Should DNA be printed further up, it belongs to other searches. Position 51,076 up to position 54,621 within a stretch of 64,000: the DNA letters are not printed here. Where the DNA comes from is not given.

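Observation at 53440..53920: Cohesin-like module embedded in a cell-surface 5'-nucleotidase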

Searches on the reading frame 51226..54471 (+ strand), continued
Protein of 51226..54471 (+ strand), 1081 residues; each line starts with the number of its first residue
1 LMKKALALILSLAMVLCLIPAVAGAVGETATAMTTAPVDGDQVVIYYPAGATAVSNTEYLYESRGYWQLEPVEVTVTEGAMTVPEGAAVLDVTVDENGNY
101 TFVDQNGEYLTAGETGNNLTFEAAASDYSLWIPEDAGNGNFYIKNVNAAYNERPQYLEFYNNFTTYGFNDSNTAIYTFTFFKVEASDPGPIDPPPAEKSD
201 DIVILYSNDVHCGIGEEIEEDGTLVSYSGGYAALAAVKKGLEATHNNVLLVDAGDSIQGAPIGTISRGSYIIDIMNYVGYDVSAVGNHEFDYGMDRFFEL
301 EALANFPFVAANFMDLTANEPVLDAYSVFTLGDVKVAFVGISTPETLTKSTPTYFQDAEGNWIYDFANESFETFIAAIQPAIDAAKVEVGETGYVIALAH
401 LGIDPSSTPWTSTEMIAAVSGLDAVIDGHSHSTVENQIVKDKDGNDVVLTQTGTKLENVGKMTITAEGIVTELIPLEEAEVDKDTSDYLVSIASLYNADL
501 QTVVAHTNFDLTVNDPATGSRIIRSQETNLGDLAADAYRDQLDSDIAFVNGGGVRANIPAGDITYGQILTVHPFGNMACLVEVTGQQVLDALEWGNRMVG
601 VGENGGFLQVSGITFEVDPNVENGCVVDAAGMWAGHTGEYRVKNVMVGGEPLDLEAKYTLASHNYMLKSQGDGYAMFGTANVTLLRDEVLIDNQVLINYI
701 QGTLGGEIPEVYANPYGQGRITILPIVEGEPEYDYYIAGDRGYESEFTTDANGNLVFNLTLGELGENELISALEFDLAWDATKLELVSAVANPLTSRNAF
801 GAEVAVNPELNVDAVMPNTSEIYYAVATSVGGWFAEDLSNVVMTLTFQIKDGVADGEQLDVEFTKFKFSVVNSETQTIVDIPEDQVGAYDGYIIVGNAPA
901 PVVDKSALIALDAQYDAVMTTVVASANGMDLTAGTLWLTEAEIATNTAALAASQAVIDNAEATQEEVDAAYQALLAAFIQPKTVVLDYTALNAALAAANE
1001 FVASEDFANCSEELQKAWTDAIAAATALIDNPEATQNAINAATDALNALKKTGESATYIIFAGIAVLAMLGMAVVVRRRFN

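Call 8: find_homologous_proteins(query=window:51226-54468:+, max_evalue=0.001)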
Query window:51226-54468:+ (1081 aa): 6813 proteins with E <= 0.001 among 8000 candidates; the best 120 are listed.
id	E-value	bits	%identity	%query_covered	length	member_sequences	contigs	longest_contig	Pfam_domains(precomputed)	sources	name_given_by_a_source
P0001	0.0e+0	2387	100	100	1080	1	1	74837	PF00149.34,PF02872.24,PF07554.20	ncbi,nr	ncbi:MAG: 5'-nucleotidase C-terminal domain-containing protein [Clostridia bacterium]|nr:5'-nucleoti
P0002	0.0e+0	1238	50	65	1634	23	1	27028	PF00404.25,PF00963.25,PF00149.34,PF02872.24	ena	-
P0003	0.0e+0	1234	48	65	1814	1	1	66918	PF09587.16,PF00404.25,PF00149.34,PF13460.13,PF02872.24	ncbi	-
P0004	0.0e+0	1230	50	66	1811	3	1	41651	PF09587.16,PF00404.25,PF00149.34,PF13460.13,PF02872.24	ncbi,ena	-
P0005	0.0e+0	1215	49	63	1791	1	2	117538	PF09587.16,PF00404.25,PF00149.34,PF13460.13,PF02872.24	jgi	-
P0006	0.0e+0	1193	48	64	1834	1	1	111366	PF09587.16,PF00404.25,PF00149.34,PF02872.24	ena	-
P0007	0.0e+0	1185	57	49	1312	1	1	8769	PF09587.16,PF00404.25,PF00149.34,PF13460.13,PF02872.24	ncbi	-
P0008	0.0e+0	1183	54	50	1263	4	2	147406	PF00149.34,PF02872.24,PF21953.2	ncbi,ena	-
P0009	0.0e+0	1182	47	63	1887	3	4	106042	PF09587.16,PF09479.17,PF00404.25,PF00149.34,PF02872.24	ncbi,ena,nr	ncbi:MAG: 5'-nucleotidase C-terminal domain-containing protein [Clostridia bacterium]|nr:5'-nucleoti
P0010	0.0e+0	1180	48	65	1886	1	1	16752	PF09587.16,PF00404.25,PF00149.34,PF02872.24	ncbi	-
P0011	0.0e+0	1178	49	64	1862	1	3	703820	PF09587.16,PF09479.17,PF00404.25,PF00149.34,PF13460.13,PF02872.24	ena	-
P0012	0.0e+0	1159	54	52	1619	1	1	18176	PF09587.16,PF00404.25,PF00963.25,PF00149.34,PF02872.24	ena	-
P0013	0.0e+0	1153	47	64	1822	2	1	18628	PF09587.16,PF00404.25,PF00149.34,PF02872.24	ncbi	-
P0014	0.0e+0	1149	54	100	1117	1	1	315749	PF00149.34,PF02872.24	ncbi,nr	ncbi:MAG: 5'-nucleotidase C-terminal domain-containing protein [Eubacteriales bacterium]|nr:5'-nucle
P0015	0.0e+0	1142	48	62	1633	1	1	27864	PF09587.16,PF00404.25,PF00149.34,PF13460.13,PF02872.24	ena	-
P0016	0.0e+0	1135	48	65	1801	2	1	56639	PF09587.16,PF00404.25,PF00149.34,PF13460.13,PF02872.24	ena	-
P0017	0.0e+0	1125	47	63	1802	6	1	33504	PF09587.16,PF00404.25,PF00149.34,PF13460.13,PF02872.24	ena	-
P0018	0.0e+0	1118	44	67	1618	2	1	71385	PF09587.16,PF00404.25,PF00149.34,PF02872.24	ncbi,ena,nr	ncbi:MAG: 5'-nucleotidase C-terminal domain-containing protein [Clostridia bacterium]|nr:5'-nucleoti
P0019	0.0e+0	1115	59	82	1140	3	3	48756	PF09587.16,PF00149.34,PF02872.24,PF07554.20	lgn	-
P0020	0.0e+0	1082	60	82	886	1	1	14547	PF00149.34,PF02872.24,PF07554.20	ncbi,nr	ncbi:MAG: bifunctional UDP-sugar hydrolase/5'-nucleotidase, partial [Clostridia bacterium]|nr:bifunc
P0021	0.0e+0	1041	49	54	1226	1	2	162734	PF00149.34,PF19987.5,PF00395.26,PF02872.24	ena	-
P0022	0.0e+0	1040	44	67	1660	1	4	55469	PF09587.16,PF00404.25,PF00149.34,PF02872.24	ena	-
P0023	0.0e+0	1037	48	54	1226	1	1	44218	PF00149.34,PF19987.5,PF00395.26,PF02872.24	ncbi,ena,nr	ncbi:MAG: 5'-nucleotidase C-terminal domain-containing protein [Oscillospiraceae bacterium]|nr:5'-nu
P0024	0.0e+0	1036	48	54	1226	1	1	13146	PF00149.34,PF19987.5,PF00395.26,PF02872.24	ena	-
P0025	0.0e+0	1030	48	54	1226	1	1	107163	PF00149.34,PF19987.5,PF00395.26,PF02872.24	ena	-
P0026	0.0e+0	1021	51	49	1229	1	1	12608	PF00149.34,PF00395.26,PF02872.24,PF00465.26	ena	-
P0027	0.0e+0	1021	50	49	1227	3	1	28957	PF00149.34,PF00395.26,PF02872.24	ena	-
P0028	3.5e-287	974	45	58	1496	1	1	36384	PF09587.16,PF00149.34,PF00395.26,PF02872.24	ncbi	-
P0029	1.6e-277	942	-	-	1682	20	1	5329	PF09587.16,PF00149.34,PF02872.24,PF07052.17,PF21953.2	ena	-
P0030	2.3e-265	901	49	50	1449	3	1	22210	PF00149.34,PF00395.26,PF02872.24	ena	-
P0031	3.1e-265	901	55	57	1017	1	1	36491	PF09587.16,PF00149.34,PF02872.24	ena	-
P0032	6.3e-261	887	47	49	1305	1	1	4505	PF09587.16,PF00149.34,PF00395.26,PF02872.24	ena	-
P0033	1.0e-260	886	47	51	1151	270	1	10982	PF00149.34,PF02872.24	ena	-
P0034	1.2e-260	886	49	47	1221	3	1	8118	PF00149.34,PF02872.24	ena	-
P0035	1.9e-260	885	47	49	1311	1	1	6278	PF00149.34,PF00395.26,PF02872.24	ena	-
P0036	6.4e-255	867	47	49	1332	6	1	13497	PF09587.16,PF00149.34,PF00395.26,PF02872.24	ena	-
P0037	1.7e-254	865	47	52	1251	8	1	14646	PF09587.16,PF13306.13,PF00149.34,PF02872.24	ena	-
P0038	1.5e-253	862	47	49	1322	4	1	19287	PF09587.16,PF00149.34,PF00395.26,PF02872.24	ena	-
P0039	2.0e-253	862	47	49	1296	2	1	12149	PF09587.16,PF00149.34,PF00395.26,PF02872.24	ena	-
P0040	1.8e-251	855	48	46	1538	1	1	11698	PF09587.16,PF13350.12,PF20257.4,PF00149.34,PF02872.24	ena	-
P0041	2.2e-249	848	48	48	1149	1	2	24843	PF09587.16,PF00149.34,PF02872.24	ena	-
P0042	3.8e-249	848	49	46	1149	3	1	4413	PF09587.16,PF00149.34,PF02872.24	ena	-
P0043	1.7e-248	846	45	49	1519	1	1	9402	PF13350.12,PF00149.34,PF02872.24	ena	-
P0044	3.1e-248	845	44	51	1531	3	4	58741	PF09587.16,PF13350.12,PF20257.4,PF00149.34,PF02872.24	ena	-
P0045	3.6e-248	844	47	49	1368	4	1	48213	PF09587.16,PF00149.34,PF00395.26,PF02872.24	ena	-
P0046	8.6e-248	843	47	49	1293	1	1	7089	PF09587.16,PF00149.34,PF00395.26,PF02872.24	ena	-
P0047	8.7e-248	843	46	51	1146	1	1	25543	PF09587.16,PF00149.34,PF02872.24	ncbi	-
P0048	2.8e-247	842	47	49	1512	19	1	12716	PF09587.16,PF13350.12,PF20257.4,PF00149.34,PF02872.24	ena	-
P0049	1.4e-246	839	45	56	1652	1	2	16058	PF09587.16,PF13350.12,PF20257.4,PF00149.34,PF00395.26,PF02872.24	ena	-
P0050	1.3e-245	836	45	50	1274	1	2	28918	PF09587.16,PF00149.34,PF00395.26,PF02872.24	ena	-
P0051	2.1e-245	835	46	52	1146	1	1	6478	PF00149.34,PF02872.24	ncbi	-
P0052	1.0e-244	833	45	56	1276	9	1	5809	PF09587.16,PF00149.34,PF00395.26,PF02872.24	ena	-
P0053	1.5e-244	832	48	49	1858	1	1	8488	PF09587.16,PF13350.12,PF20257.4,PF00149.34,PF00395.26,PF02872.24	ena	-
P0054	1.6e-244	832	45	50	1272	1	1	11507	PF09587.16,PF00149.34,PF00395.26,PF02872.24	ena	-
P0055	3.0e-244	831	46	49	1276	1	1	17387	PF09587.16,PF00149.34,PF00395.26,PF02872.24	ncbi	-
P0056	5.0e-244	831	44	47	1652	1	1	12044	PF09587.16,PF13350.12,PF20257.4,PF00149.34,PF00395.26,PF02872.24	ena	-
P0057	6.5e-244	830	41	66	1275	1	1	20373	PF09587.16,PF00149.34,PF00395.26,PF02872.24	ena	-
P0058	2.9e-243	828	47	49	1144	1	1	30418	PF09587.16,PF00149.34,PF02872.24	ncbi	-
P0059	3.1e-243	828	44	55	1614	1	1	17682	PF09587.16,PF13350.12,PF20257.4,PF00149.34,PF00395.26,PF02872.24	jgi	-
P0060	3.4e-243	828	45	49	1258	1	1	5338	PF13306.13,PF00149.34,PF02872.24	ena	-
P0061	4.5e-243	828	45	47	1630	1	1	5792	PF09587.16,PF13350.12,PF13306.13,PF20257.4,PF00149.34,PF02872.24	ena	-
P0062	8.7e-243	827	47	49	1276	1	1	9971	PF09587.16,PF00149.34,PF00395.26,PF02872.24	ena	-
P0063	1.1e-242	826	45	51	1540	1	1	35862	PF09587.16,PF13350.12,PF20257.4,PF00149.34,PF02872.24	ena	-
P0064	1.7e-242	826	44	55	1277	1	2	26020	PF09587.16,PF00149.34,PF00395.26,PF02872.24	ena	-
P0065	4.7e-242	824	41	65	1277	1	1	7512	PF09587.16,PF00149.34,PF00395.26,PF02872.24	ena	-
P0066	7.7e-242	823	45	51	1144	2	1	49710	PF00149.34,PF02872.24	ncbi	-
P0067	1.1e-241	823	46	49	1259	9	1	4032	PF09587.16,PF13306.13,PF00149.34,PF02872.24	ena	-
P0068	1.4e-241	823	46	49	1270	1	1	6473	PF09587.16,PF00149.34,PF00395.26,PF02872.24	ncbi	-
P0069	1.8e-241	822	44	55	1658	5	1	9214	PF09587.16,PF13350.12,PF20257.4,PF00149.34,PF00395.26,PF02872.24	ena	-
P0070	2.9e-241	822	47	50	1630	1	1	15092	PF09587.16,PF13350.12,PF13306.13,PF20257.4,PF00149.34,PF02872.24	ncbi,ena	-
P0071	4.3e-241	821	46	49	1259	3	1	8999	PF09587.16,PF13306.13,PF00149.34,PF02872.24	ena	-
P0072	5.5e-241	821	45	49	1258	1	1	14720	PF09587.16,PF13306.13,PF00149.34,PF02872.24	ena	-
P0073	1.5e-240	819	48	49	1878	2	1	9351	PF09587.16,PF13350.12,PF23104.2,PF20257.4,PF00149.34,PF00395.26,PF02872.24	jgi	-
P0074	1.5e-240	819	47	48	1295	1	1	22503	PF09587.16,PF00149.34,PF00395.26,PF02872.24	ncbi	-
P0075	2.7e-240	818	45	49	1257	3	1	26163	PF09587.16,PF13306.13,PF00149.34,PF02872.24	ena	-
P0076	1.9e-239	816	48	49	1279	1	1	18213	PF09587.16,PF00149.34,PF00395.26,PF02872.24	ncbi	-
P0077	5.9e-239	814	47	52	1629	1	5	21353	PF09587.16,PF13350.12,PF13306.13,PF20257.4,PF00149.34,PF02872.24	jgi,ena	-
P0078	1.0e-238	813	47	49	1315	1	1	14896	PF09587.16,PF00149.34,PF00395.26,PF02872.24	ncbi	-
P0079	1.1e-238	813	47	51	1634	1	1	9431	PF09587.16,PF13350.12,PF13306.13,PF20257.4,PF00149.34,PF02872.24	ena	-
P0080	1.2e-238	813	47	52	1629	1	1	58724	PF09587.16,PF13350.12,PF13306.13,PF20257.4,PF00149.34,PF02872.24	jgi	-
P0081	1.5e-238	813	45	52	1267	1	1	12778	PF09587.16,PF13306.13,PF00149.34,PF02872.24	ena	-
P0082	3.4e-238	811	45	49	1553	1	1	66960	PF13350.12,PF00149.34,PF02872.24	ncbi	-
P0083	1.4e-237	809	44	47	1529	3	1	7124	PF13350.12,PF20257.4,PF00149.34,PF02872.24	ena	-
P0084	3.1e-237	808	44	50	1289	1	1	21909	PF09587.16,PF00149.34,PF00395.26,PF02872.24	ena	-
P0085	3.3e-237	808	46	49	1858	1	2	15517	PF09587.16,PF13350.12,PF20257.4,PF00149.34,PF00395.26,PF02872.24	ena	-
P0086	7.8e-237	807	47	50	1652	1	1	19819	PF09587.16,PF13350.12,PF20257.4,PF00149.34,PF00395.26,PF02872.24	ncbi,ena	-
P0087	8.0e-237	807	44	50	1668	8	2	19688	PF09587.16,PF13350.12,PF20257.4,PF00149.34,PF00395.26,PF02872.24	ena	-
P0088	2.5e-236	805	47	48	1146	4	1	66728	PF00149.34,PF02872.24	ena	-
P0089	3.3e-236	805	45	52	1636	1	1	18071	PF09587.16,PF13350.12,PF13306.13,PF20257.4,PF00149.34,PF02872.24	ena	-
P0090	4.0e-236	805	46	51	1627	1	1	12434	PF09587.16,PF13350.12,PF13306.13,PF20257.4,PF00149.34,PF02872.24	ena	-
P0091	1.7e-235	802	46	49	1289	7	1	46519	PF09587.16,PF00149.34,PF00395.26,PF02872.24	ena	-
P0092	6.5e-235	801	43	55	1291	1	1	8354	PF09587.16,PF00149.34,PF00395.26,PF02872.24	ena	-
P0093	1.0e-234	800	47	49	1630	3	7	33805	PF09587.16,PF13350.12,PF13306.13,PF20257.4,PF00149.34,PF02872.24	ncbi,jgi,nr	ncbi:MAG: hypothetical protein E7451_09105 [Ruminococcaceae bacterium]|nr:hypothetical protein [Osci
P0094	1.2e-234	800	43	55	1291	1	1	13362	PF09587.16,PF00149.34,PF00395.26,PF02872.24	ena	-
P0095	1.4e-234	799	44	50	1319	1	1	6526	PF09587.16,PF00149.34,PF00395.26,PF02872.24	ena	-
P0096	3.8e-234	798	47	49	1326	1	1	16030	PF09587.16,PF00149.34,PF00395.26,PF02872.24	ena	-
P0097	8.3e-234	797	47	47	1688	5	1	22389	PF09587.16,PF13350.12,PF20257.4,PF00149.34,PF00395.26,PF02872.24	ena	-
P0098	1.4e-233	796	46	49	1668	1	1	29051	PF09587.16,PF13350.12,PF20257.4,PF00149.34,PF00395.26,PF02872.24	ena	-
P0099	3.6e-233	795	44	56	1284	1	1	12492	PF09587.16,PF00149.34,PF00395.26,PF02872.24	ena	-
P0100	3.8e-233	795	43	54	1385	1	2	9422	PF09587.16,PF00149.34,PF18998.7,PF00395.26,PF02872.24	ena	-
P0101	4.8e-233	794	44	49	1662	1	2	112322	PF09587.16,PF13350.12,PF01476.27,PF00149.34,PF02872.24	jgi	-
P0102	4.8e-233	794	43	49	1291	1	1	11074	PF09587.16,PF00149.34,PF00395.26,PF02872.24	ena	-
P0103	4.8e-233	794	47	49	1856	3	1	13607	PF09587.16,PF13350.12,PF20257.4,PF00149.34,PF00395.26,PF02872.24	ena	-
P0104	5.3e-232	791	45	49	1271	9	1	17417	PF09587.16,PF13306.13,PF00149.34,PF02872.24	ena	-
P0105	2.7e-231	789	44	49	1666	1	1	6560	PF09587.16,PF13350.12,PF20257.4,PF00149.34,PF00395.26,PF02872.24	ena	-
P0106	6.7e-231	787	45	48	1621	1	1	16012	PF09587.16,PF13350.12,PF13306.13,PF20257.4,PF00149.34,PF02872.24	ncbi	-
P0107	9.0e-231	787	42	55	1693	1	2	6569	PF09587.16,PF13350.12,PF20257.4,PF00149.34,PF00395.26,PF02872.24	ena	-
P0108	9.7e-231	787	45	52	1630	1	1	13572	PF09587.16,PF13350.12,PF13306.13,PF20257.4,PF00149.34,PF02872.24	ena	-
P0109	2.9e-230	785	43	50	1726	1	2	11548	PF13350.12,PF20257.4,PF00149.34,PF00395.26,PF02872.24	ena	-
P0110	6.4e-230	784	46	48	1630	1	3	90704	PF09587.16,PF13350.12,PF13306.13,PF20257.4,PF00149.34,PF02872.24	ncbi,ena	-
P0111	1.2e-229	783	46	48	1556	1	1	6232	PF09587.16,PF13350.12,PF01476.27,PF00149.34,PF02872.24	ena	-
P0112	1.5e-229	783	46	49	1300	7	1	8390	PF09587.16,PF00149.34,PF00395.26,PF02872.24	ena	-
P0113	3.3e-229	782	47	50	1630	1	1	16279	PF09587.16,PF13350.12,PF13306.13,PF20257.4,PF00149.34,PF02872.24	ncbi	-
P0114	1.0e-228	780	46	48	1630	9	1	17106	PF09587.16,PF13350.12,PF13306.13,PF20257.4,PF00149.34,PF02872.24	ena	-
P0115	3.3e-228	778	49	49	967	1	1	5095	PF09587.16,PF00149.34,PF00676.26,PF02872.24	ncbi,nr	ncbi:MAG: 5'-nucleotidase C-terminal domain-containing protein, partial [Oscillospiraceae bacterium]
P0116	1.1e-227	777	44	50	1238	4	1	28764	PF19127.7,PF00149.34,PF02872.24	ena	-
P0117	7.2e-227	774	46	50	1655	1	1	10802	PF13350.12,PF20257.4,PF00149.34,PF00395.26,PF02872.24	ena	-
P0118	8.3e-226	770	-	-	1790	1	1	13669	PF09587.16,PF13350.12,PF20257.4,PF00149.34,PF18998.7,PF00395.26,PF02872.24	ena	-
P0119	3.9e-225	768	46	50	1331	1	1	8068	PF09587.16,PF13350.12,PF00149.34,PF02872.24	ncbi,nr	ncbi:MAG: 5'-nucleotidase C-terminal domain-containing protein, partial [Oscillospiraceae bacterium]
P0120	1.7e-222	759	53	49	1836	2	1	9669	PF09587.16,PF00149.34,PF00395.26,PF02872.24,PF21953.2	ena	-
